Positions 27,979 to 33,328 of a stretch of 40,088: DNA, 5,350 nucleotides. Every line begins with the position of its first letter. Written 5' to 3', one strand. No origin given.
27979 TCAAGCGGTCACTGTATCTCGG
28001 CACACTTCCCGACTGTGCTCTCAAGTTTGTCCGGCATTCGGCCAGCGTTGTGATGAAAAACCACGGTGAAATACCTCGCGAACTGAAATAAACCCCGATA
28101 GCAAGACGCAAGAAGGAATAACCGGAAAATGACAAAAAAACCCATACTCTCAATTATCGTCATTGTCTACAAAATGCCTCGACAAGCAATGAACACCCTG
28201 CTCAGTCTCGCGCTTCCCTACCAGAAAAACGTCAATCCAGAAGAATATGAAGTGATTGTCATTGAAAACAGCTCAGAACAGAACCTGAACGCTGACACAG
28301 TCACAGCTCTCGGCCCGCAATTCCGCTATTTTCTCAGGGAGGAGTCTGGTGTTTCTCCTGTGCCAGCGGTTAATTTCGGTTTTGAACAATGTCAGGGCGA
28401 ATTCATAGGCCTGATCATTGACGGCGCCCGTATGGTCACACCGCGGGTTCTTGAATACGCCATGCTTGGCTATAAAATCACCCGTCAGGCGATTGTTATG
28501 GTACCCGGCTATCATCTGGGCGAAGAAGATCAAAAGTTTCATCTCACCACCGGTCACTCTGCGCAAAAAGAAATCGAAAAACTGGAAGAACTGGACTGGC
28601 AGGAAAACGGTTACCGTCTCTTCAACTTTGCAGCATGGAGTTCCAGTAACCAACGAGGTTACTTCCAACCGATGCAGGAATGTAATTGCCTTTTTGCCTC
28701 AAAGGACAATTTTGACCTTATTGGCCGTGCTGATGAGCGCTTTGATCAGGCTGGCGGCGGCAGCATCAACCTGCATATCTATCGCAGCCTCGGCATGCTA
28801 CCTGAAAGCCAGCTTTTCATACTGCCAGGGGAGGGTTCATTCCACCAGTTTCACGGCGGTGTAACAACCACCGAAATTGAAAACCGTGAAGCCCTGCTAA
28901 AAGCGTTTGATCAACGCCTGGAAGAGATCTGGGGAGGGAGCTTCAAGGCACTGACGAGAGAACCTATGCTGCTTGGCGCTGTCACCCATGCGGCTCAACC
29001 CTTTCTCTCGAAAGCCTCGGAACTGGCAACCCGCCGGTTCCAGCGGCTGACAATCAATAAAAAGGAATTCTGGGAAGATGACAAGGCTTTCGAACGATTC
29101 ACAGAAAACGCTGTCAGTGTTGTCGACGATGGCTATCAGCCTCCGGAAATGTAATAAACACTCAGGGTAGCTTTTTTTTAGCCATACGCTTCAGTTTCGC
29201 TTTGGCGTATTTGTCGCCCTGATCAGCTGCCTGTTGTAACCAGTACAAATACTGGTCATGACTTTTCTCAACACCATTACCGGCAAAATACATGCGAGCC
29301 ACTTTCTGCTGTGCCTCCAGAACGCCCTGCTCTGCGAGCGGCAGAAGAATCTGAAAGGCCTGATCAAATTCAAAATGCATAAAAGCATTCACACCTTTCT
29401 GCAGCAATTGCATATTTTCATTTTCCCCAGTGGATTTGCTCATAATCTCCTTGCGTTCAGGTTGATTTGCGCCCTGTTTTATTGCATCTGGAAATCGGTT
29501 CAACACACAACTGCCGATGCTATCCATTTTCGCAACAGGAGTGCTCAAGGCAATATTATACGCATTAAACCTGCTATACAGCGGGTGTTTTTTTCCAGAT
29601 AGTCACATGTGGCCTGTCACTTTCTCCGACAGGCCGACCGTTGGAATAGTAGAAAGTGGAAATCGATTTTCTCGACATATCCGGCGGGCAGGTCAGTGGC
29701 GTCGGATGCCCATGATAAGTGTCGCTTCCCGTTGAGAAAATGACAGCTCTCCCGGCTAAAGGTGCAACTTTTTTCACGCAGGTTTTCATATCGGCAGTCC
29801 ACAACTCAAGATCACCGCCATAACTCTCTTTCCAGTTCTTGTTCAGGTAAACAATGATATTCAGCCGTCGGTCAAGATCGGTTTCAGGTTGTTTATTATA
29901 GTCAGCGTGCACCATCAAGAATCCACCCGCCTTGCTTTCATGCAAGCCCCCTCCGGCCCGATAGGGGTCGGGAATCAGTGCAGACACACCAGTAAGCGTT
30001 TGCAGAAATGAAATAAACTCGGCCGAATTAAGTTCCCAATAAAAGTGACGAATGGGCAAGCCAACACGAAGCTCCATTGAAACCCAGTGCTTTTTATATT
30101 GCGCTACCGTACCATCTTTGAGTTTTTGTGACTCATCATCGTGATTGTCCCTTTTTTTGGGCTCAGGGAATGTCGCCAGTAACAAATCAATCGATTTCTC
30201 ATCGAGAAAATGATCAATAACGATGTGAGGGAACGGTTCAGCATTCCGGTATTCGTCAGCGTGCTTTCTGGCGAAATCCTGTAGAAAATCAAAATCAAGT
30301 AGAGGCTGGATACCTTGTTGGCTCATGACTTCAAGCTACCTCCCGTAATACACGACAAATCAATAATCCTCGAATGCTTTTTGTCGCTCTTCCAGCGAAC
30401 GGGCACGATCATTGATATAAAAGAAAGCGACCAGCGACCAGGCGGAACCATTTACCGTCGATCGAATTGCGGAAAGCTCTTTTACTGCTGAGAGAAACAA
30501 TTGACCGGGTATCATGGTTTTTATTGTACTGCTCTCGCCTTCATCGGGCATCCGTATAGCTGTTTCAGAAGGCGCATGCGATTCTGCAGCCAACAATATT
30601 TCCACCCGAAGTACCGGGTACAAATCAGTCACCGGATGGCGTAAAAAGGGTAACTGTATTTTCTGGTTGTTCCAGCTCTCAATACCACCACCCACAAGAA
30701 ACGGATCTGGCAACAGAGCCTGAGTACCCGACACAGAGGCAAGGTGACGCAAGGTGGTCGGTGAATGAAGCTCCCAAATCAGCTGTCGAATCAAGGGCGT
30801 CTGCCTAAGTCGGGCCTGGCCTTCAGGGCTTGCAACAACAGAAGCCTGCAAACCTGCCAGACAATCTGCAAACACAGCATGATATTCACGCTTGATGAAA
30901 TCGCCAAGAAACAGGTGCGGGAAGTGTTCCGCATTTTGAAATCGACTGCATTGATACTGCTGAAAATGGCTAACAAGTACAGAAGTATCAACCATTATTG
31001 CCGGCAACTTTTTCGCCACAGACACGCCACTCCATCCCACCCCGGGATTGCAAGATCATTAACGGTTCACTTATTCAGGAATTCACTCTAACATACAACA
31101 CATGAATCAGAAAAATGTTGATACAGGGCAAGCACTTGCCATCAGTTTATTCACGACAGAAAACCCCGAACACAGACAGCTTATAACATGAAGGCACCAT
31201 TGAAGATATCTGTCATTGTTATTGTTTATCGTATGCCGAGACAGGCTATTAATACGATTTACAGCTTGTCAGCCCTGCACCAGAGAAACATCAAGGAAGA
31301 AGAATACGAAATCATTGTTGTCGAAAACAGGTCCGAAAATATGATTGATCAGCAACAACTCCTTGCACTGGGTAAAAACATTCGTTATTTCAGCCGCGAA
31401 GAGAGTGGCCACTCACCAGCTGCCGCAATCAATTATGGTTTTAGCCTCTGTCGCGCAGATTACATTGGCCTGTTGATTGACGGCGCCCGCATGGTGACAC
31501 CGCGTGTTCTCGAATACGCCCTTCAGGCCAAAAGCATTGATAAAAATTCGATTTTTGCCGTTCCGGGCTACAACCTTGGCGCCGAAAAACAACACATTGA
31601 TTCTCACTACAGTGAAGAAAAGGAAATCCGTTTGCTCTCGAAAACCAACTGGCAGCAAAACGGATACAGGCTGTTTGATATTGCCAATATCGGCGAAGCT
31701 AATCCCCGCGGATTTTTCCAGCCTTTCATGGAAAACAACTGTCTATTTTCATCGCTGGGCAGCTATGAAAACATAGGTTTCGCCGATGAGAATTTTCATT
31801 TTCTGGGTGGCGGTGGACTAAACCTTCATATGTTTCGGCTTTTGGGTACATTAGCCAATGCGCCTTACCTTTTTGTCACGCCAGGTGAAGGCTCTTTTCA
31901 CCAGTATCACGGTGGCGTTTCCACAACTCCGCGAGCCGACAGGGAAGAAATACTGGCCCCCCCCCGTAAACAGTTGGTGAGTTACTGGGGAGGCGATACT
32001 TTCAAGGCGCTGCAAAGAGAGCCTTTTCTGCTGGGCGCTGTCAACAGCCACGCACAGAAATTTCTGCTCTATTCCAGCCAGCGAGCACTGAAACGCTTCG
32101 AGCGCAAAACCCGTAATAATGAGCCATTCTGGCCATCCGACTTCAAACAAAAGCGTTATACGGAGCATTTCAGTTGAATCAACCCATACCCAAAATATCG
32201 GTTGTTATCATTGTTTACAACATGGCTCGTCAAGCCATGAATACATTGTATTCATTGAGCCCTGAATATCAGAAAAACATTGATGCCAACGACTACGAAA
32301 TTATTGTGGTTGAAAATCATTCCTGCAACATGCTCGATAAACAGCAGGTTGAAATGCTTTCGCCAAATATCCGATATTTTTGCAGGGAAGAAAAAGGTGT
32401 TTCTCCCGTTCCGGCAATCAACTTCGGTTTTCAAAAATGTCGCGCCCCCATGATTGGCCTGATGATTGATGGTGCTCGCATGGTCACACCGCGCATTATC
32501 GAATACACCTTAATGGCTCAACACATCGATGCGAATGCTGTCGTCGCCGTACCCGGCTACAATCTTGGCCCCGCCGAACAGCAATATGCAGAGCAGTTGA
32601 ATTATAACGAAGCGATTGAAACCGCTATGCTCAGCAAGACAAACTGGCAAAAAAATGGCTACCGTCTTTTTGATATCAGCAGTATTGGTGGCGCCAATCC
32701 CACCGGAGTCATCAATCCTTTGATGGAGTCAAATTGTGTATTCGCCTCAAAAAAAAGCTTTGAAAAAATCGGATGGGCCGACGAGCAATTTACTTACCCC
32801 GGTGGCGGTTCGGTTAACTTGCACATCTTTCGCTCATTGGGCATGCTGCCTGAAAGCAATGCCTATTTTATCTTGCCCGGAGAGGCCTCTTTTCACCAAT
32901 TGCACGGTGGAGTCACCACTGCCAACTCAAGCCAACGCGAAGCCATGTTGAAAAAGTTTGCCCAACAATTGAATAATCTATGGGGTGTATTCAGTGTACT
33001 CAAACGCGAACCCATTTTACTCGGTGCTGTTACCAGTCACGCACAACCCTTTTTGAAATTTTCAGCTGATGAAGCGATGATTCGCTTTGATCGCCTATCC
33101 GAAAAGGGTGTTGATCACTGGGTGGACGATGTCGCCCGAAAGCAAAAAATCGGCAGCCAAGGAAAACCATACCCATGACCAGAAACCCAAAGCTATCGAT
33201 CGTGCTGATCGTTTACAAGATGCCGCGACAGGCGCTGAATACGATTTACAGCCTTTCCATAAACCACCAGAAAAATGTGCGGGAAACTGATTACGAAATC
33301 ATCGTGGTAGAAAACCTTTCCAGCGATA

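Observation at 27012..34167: Five tandem, diverged paralogs of a GT-A-like protein lacking the canonical GT2 acidic motifs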

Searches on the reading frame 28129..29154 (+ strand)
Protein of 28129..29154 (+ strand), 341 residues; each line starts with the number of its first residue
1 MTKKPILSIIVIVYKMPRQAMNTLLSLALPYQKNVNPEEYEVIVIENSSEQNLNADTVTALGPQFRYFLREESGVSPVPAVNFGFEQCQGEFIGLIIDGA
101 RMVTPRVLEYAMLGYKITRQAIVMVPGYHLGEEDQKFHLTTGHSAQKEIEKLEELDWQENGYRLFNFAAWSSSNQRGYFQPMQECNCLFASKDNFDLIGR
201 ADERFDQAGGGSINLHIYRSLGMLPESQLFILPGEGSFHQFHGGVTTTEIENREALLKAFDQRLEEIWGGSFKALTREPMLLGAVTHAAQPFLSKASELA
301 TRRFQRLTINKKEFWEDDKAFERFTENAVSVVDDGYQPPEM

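Call 3: search_protein_families(library=pfam, proteins=[window:28129-29154:+], max_evalue=1)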
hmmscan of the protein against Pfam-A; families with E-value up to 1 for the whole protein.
window:28129-29154:+ (341 aa): 1 family
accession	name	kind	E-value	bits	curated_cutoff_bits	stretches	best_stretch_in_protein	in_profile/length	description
PF00535.33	Glycos_transf_2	-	1.8e-05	25.1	23.3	1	8-142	1-130/168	Glycosyl transferase family 2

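Call 4: search_protein_families(library=ncbifam, proteins=[window:28129-29154:+], max_evalue=1)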
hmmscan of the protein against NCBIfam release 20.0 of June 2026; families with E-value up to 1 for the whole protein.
window:28129-29154:+ (341 aa): 3 families
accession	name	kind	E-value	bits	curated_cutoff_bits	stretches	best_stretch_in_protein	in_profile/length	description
TIGR03965.1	mycofact_glyco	equivalog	0.0017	17.3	280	1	8-109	77-173/467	mycofactocin biosynthesis glycosyltransferase MftF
NF041875.1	EPS_EpsD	equivalog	0.0047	16.4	370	1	8-124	2-113/325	exopolysaccharide biosynthesis glycosyltransferase EpsD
NF007482.0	PRK10073.1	equivalog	0.016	14.2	423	1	2-107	3-102/334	glycosyltransferase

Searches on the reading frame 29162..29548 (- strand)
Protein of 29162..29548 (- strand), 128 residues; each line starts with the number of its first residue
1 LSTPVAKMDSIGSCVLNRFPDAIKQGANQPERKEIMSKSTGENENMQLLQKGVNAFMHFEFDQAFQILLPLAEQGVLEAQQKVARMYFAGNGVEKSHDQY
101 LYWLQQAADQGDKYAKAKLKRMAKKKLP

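Call 8: search_protein_families(library=pfam, proteins=[window:29162-29548:-], max_evalue=0.01)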
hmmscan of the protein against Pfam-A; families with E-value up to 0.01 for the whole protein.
window:29162-29548:- (128 aa): 1 family
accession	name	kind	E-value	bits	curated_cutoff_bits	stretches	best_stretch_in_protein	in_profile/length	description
PF08238.18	Sel1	-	1.2e-06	29.2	30.7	1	78-112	2-36/36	Sel1 repeat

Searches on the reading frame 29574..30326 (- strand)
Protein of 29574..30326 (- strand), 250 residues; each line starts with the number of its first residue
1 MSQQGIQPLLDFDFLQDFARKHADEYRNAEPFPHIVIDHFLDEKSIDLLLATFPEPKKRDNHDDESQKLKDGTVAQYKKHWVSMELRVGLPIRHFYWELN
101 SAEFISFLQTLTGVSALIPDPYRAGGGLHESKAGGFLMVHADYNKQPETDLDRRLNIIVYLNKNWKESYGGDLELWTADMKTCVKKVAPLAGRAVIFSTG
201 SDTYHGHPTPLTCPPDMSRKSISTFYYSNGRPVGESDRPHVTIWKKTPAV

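Call 8: search_protein_families(library=pfam, proteins=[window:29574-30326:-], max_evalue=0.01)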
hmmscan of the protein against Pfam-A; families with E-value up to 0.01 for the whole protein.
window:29574-30326:- (250 aa): 2 families
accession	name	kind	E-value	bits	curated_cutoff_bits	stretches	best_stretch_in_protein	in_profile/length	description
PF13640.12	2OG-FeII_Oxy_3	-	1.4e-18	68.1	27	1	129-227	4-98/98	2OG-Fe(II) oxygenase superfamily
PF13661.12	2OG-FeII_Oxy_4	-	5.1e-10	40.2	27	1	132-205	7-79/98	2OG-Fe(II) oxygenase superfamily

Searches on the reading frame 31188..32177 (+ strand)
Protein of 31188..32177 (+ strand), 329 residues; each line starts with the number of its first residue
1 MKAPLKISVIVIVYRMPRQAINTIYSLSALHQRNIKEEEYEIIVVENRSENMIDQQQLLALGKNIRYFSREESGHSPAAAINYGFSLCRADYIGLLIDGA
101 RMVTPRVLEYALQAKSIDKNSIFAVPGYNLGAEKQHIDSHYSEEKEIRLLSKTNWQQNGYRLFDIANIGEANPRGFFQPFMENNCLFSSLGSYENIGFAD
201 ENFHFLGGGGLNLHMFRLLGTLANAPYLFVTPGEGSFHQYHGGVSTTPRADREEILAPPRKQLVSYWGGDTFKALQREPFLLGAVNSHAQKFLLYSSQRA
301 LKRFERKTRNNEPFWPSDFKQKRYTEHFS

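Call 3: search_protein_families(library=pfam, proteins=[window:31188-32177:+], max_evalue=1)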
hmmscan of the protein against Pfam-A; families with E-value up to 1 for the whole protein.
window:31188-32177:+ (329 aa): 2 families
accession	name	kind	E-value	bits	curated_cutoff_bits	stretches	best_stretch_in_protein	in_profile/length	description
PF00535.33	Glycos_transf_2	-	1.8e-08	35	23.3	1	8-120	1-108/168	Glycosyl transferase family 2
PF10111.15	Glyco_tranf_2_2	-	7.7e-06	26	27.3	1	30-119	20-113/276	Glycosyltransferase like family 2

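Call 4: search_protein_families(library=ncbifam, proteins=[window:31188-32177:+], max_evalue=1)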
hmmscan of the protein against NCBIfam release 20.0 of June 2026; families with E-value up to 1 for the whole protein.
window:31188-32177:+ (329 aa): 4 families
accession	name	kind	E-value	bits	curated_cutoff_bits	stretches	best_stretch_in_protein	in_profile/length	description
NF041875.1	EPS_EpsD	equivalog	1.2e-05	24.8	370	1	26-120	17-109/325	exopolysaccharide biosynthesis glycosyltransferase EpsD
TIGR03965.1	mycofact_glyco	equivalog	0.0013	17.7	280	1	7-108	76-172/467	mycofactocin biosynthesis glycosyltransferase MftF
TIGR04009.1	wcaE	equivalog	0.0036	16.6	369.2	1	7-115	3-107/248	colanic acid biosynthesis glycosyltransferase WcaE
NF050050.1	ProtGlycPglI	equivalog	0.0065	15.9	500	1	6-103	3-97/306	GalNAc(5)-diNAcBac-PP-undecaprenol beta-1,3-glucosyltransferase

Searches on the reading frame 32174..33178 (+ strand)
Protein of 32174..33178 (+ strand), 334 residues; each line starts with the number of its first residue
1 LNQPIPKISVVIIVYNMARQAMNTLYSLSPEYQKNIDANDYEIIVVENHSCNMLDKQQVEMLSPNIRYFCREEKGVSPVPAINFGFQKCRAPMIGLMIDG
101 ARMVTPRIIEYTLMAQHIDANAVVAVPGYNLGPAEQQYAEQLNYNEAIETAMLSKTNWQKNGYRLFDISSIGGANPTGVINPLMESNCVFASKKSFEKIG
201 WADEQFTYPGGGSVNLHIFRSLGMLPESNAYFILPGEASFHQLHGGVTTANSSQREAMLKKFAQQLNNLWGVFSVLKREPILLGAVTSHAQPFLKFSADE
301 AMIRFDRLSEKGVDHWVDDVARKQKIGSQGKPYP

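Call 3: search_protein_families(library=pfam, proteins=[window:32174-33178:+], max_evalue=1)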
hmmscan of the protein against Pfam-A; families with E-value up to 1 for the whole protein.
window:32174-33178:+ (334 aa): 2 families
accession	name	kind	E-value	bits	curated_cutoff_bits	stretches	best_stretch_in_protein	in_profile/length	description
PF00535.33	Glycos_transf_2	-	4.5e-06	27.1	23.3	1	9-112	1-99/168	Glycosyl transferase family 2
PF10111.15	Glyco_tranf_2_2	-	0.00013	22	27.3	1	9-210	1-189/276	Glycosyltransferase like family 2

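Call 4: search_protein_families(library=ncbifam, proteins=[window:32174-33178:+], max_evalue=1)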
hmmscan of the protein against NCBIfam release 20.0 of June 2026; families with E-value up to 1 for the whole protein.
window:32174-33178:+ (334 aa): 7 families
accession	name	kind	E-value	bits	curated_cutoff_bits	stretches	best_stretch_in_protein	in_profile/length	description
NF041875.1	EPS_EpsD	equivalog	0.00039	19.9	370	1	8-126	1-113/325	exopolysaccharide biosynthesis glycosyltransferase EpsD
NF038302.1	EPS_HpsE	equivalog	0.0041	16.1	300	1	8-99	3-95/307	hormogonium polysaccharide biosynthesis glycosyltransferase HpsE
NF007482.0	PRK10073.1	equivalog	0.005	15.9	423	1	2-158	2-152/334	glycosyltransferase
TIGR03937.1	PgaC_IcaA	equivalog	0.025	13.6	422.3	1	4-128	43-161/407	poly-beta-1,6-N-acetyl-D-glucosamine synthase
NF050050.1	ProtGlycPglI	equivalog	0.089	12.1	500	1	6-102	2-95/306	GalNAc(5)-diNAcBac-PP-undecaprenol beta-1,3-glucosyltransferase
TIGR01662.1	HAD-SF-IIIA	subfamily_domain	0.13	12.4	44.6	1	15-97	16-99/141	HAD-IIIA family hydrolase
NF007986.1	PRK10714.1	equivalog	0.15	11.1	529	1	3-52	3-50/316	undecaprenyl-phosphate 4-deoxy-4-formamido-L-arabinose transferase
